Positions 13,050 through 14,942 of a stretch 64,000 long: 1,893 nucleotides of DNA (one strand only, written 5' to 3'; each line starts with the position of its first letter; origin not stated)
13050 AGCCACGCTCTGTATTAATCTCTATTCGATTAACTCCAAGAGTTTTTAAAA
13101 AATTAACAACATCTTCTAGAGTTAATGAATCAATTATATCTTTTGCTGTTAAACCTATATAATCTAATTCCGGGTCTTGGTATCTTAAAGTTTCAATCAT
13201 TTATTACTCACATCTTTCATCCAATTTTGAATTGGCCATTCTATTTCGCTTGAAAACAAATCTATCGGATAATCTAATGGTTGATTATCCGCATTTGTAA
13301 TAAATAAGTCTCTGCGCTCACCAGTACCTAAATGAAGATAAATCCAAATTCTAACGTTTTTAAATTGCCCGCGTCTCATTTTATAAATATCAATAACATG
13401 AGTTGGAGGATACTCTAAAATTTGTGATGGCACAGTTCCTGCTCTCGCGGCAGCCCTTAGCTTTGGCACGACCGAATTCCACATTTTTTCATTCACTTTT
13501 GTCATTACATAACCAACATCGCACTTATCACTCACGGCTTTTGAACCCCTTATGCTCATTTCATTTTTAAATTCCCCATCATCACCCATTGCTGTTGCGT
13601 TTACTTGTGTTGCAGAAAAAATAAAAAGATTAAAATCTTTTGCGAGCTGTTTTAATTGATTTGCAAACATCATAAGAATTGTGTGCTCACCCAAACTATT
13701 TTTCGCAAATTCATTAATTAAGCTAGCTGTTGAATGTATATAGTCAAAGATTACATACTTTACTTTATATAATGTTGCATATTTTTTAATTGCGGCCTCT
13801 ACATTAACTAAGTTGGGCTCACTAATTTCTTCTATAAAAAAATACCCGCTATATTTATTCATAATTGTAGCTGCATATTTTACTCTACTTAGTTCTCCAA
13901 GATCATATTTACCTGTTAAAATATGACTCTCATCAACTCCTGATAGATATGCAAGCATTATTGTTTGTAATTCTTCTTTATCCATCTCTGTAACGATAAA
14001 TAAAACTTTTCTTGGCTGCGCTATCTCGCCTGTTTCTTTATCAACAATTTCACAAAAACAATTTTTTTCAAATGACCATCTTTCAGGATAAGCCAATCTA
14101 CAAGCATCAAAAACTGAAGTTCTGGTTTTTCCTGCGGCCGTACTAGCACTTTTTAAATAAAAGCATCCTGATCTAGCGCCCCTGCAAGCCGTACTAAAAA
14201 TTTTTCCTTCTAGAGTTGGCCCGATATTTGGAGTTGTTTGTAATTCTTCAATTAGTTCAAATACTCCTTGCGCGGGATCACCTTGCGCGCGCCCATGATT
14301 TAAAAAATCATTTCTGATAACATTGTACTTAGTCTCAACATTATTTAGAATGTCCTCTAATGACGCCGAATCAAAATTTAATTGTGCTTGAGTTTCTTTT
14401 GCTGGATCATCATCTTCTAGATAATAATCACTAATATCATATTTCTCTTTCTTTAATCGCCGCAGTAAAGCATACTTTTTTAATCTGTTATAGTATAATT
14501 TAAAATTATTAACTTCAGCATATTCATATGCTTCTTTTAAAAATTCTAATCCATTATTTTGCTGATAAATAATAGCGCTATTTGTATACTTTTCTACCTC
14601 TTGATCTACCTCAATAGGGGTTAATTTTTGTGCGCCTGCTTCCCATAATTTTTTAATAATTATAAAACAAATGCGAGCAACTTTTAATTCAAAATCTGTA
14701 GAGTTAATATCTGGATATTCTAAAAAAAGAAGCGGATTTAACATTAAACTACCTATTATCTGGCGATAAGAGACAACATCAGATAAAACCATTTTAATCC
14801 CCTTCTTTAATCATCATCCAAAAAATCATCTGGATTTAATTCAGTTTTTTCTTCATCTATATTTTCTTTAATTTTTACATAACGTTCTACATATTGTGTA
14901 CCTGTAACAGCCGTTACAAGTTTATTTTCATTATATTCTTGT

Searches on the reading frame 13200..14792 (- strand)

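Call 37: search_protein_families(library=pfam, max_evalue=0.001, proteins=[window:13200-14792:-])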
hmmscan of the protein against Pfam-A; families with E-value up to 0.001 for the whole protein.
window:13200-14792:- (531 aa): 1 family
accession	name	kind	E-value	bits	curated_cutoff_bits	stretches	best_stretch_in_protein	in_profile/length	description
PF03796.21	DnaB_C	-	6.4e-14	52.4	27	1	257-482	45-244/255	DnaB-like helicase C terminal domain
